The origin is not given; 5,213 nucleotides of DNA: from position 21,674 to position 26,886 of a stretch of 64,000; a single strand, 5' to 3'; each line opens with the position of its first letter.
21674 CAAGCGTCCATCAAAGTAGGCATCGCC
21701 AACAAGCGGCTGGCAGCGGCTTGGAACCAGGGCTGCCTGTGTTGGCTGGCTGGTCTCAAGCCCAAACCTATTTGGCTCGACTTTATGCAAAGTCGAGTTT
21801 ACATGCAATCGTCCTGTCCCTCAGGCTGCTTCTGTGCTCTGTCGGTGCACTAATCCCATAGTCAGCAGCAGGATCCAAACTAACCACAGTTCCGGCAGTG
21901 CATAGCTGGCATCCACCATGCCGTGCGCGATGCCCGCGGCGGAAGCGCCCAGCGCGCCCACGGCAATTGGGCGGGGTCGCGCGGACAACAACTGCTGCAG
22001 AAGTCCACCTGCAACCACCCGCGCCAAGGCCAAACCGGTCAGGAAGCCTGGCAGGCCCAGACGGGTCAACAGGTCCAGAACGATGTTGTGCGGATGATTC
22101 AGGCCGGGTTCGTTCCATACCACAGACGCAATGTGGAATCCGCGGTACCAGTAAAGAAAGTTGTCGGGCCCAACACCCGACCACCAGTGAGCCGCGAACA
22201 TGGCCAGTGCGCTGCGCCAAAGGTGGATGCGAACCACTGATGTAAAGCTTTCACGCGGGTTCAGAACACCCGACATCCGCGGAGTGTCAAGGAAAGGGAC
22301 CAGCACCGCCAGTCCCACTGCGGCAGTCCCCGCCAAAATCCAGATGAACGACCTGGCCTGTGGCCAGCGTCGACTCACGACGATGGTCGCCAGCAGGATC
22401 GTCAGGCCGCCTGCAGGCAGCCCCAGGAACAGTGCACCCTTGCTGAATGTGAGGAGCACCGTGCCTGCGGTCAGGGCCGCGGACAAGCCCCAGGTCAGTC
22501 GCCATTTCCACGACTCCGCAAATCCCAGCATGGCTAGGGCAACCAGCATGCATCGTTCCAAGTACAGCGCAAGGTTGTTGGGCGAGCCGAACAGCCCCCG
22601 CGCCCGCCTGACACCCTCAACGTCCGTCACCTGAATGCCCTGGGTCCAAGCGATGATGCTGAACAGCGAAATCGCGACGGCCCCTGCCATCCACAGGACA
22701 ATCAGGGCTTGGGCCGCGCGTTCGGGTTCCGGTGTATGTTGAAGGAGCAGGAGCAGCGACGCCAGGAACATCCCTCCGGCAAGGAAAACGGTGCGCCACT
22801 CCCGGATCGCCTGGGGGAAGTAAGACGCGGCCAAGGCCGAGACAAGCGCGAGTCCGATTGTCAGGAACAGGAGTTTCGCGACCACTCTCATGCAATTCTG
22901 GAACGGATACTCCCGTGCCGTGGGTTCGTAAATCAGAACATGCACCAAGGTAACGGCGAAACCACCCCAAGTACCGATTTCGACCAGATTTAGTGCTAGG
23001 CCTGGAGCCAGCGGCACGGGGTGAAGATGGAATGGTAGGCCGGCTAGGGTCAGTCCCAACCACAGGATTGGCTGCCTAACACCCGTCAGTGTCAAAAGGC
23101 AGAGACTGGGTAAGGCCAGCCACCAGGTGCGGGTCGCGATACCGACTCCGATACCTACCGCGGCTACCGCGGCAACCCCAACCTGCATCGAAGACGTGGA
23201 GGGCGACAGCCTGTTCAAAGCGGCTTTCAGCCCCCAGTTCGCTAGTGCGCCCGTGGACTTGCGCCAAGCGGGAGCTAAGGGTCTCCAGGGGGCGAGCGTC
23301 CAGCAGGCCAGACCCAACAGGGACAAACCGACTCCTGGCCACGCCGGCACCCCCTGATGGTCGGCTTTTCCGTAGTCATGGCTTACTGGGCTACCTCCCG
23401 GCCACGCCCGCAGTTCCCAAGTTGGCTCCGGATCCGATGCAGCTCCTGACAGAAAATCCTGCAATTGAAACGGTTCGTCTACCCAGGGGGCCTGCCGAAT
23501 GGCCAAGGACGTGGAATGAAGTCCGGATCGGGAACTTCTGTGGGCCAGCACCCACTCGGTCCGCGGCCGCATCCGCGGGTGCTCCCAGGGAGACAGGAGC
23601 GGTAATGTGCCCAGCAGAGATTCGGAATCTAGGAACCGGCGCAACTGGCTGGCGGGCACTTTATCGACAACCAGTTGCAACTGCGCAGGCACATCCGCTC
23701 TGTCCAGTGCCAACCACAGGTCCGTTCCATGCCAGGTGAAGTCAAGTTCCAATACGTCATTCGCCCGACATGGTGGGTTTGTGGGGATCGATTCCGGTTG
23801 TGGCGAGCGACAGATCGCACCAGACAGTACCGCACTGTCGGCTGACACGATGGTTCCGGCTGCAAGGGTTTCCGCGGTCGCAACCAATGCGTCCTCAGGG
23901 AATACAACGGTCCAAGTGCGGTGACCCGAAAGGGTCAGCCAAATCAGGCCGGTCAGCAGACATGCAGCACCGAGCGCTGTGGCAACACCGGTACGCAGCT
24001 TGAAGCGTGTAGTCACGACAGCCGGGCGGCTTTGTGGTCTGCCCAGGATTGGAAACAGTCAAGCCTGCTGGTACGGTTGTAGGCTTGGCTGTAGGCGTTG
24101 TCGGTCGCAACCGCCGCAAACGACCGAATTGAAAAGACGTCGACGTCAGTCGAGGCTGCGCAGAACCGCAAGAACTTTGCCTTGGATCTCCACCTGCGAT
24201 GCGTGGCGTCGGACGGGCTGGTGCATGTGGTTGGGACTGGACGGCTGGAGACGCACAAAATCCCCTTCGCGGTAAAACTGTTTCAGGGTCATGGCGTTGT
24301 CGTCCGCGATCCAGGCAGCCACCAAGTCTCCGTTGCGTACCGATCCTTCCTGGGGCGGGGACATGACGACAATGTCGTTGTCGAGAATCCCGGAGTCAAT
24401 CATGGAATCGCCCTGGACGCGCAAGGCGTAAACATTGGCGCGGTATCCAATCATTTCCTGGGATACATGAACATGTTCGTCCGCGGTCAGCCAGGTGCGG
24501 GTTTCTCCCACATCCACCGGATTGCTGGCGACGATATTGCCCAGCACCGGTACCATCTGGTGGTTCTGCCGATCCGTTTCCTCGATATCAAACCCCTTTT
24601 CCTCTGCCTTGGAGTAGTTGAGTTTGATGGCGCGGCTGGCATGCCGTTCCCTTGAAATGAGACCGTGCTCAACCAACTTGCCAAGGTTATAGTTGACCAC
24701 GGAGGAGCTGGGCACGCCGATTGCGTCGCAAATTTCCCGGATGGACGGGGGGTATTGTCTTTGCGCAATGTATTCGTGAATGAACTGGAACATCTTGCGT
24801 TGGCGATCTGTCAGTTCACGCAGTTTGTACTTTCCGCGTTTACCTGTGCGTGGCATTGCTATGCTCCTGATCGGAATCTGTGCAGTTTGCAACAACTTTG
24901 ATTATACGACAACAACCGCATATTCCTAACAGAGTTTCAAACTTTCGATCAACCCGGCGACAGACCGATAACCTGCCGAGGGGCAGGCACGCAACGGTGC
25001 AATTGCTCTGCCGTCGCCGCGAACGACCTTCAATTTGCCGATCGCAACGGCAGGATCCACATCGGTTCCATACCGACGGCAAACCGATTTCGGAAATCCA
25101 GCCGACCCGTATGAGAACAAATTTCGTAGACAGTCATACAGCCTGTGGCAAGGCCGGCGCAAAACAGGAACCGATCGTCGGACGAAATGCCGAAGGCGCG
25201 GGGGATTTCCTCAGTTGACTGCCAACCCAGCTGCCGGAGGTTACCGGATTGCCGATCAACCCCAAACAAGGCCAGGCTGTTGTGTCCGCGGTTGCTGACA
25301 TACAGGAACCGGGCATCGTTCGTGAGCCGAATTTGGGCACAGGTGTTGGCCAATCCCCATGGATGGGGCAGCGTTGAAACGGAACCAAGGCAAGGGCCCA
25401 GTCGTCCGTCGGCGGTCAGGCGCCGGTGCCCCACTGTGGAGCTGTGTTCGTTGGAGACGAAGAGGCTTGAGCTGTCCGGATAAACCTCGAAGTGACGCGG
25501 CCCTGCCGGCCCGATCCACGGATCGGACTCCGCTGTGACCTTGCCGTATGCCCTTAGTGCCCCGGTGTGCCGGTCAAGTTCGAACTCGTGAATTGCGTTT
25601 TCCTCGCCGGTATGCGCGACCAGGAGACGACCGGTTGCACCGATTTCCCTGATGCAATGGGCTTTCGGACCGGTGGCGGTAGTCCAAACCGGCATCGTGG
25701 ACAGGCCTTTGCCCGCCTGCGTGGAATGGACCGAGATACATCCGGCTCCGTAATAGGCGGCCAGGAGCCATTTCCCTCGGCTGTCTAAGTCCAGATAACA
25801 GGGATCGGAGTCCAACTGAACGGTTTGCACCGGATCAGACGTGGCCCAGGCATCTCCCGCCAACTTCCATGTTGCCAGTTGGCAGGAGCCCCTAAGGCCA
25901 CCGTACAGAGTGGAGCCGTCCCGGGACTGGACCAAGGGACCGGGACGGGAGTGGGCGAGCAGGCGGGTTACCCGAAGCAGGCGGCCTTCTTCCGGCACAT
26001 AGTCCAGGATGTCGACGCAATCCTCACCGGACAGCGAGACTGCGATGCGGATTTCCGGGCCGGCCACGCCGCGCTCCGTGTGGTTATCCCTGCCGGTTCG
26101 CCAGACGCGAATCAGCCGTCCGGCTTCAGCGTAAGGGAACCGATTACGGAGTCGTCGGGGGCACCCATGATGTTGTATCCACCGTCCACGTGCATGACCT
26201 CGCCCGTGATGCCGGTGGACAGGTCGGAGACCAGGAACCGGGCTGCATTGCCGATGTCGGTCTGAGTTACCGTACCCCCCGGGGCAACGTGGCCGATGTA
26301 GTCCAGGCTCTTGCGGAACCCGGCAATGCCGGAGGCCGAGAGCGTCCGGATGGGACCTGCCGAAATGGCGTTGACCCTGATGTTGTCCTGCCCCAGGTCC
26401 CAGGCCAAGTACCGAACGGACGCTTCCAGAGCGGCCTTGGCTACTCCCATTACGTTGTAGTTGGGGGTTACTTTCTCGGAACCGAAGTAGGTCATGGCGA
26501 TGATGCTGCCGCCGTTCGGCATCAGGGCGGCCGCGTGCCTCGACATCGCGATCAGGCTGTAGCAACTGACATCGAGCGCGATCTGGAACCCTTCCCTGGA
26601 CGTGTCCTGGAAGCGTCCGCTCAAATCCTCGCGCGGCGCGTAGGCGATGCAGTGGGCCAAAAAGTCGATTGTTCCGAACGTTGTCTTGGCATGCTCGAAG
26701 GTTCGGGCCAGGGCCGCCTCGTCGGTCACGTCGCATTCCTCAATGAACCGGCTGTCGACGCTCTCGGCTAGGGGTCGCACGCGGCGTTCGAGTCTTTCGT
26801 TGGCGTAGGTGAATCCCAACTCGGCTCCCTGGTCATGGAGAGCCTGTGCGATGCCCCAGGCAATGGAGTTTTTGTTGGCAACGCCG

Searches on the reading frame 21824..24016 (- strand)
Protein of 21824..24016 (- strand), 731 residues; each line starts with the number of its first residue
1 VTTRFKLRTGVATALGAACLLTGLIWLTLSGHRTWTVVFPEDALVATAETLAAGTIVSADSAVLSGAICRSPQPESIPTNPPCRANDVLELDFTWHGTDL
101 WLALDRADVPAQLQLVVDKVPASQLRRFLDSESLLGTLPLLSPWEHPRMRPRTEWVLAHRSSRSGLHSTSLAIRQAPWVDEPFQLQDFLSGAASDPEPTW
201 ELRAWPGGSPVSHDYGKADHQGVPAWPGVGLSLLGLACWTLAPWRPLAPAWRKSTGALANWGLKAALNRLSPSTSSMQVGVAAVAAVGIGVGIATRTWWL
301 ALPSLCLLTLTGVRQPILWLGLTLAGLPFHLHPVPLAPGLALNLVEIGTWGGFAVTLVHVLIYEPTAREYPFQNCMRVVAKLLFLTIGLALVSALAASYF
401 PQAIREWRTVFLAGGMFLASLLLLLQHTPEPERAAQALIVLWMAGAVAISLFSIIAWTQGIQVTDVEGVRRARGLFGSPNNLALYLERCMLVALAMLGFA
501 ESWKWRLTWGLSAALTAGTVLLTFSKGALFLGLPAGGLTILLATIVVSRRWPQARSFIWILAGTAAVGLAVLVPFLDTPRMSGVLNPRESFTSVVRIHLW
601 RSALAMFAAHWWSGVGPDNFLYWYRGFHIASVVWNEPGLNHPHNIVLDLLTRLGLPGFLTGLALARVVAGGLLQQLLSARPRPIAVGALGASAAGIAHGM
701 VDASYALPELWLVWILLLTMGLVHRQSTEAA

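Call 61: search_protein_families(library=pfam, proteins=[window:21824-24016:-], max_evalue=0.001)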
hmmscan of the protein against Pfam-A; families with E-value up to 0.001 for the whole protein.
window:21824-24016:- (731 aa): 1 family
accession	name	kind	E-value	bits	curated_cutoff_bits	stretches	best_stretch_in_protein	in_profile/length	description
PF04932.20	Wzy_C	-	3.3e-16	59.8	31.7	1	512-659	2-146/149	O-Antigen ligase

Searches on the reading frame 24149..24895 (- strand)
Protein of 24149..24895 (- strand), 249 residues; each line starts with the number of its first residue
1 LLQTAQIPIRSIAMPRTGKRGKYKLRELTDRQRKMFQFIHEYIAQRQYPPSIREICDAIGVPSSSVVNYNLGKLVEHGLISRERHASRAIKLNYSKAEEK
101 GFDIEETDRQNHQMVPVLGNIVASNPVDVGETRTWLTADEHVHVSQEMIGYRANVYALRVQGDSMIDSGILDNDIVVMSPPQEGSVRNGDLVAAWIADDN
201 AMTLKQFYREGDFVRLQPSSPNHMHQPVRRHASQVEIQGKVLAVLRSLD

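Call 61: search_protein_families(library=pfam, proteins=[window:24149-24895:-], max_evalue=0.001)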
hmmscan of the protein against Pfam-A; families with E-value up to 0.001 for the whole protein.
window:24149-24895:- (249 aa): 5 families
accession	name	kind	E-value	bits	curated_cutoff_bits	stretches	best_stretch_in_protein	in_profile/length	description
PF00717.28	Peptidase_S24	-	1.4e-20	73.5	23.3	1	137-241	17-115/116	Peptidase S24-like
PF01726.22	LexA_DNA_bind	-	4.5e-18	65.2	23.7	1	26-89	2-65/65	LexA DNA binding domain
PF13463.12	HTH_27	-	7.4e-06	26.6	22.2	1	43-86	12-54/68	Winged helix DNA-binding domain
PF12802.13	MarR_2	-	6.6e-05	23.4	27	1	46-86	17-56/61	MarR family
PF12840.13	HTH_20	-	0.00017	21.9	27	1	51-81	20-49/51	Helix-turn-helix domain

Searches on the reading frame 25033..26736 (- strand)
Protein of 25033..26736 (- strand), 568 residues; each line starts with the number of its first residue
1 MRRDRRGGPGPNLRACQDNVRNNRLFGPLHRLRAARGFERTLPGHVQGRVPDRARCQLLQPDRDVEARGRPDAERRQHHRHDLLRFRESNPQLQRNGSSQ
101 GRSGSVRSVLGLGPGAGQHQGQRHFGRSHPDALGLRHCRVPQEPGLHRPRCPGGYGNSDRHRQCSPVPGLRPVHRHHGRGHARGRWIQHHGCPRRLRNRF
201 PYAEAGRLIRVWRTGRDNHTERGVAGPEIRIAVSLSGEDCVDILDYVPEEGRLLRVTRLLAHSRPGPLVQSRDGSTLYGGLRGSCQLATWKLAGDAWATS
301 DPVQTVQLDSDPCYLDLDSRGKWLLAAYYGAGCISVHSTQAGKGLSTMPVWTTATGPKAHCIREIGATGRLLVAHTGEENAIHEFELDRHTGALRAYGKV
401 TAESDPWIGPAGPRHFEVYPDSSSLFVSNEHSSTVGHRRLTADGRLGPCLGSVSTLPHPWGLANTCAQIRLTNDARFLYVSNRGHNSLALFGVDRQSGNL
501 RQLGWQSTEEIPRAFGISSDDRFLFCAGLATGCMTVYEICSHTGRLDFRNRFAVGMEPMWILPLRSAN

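Call 61: search_protein_families(library=pfam, proteins=[window:25033-26736:-], max_evalue=0.001)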
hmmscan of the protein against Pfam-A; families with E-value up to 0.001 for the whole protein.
window:25033-26736:- (568 aa): 1 family
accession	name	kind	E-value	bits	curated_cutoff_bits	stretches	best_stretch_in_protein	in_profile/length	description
PF10282.15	Lactonase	-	2e-49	169.1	21.7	1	244-562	18-343/344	Lactonase, 7-bladed beta-propeller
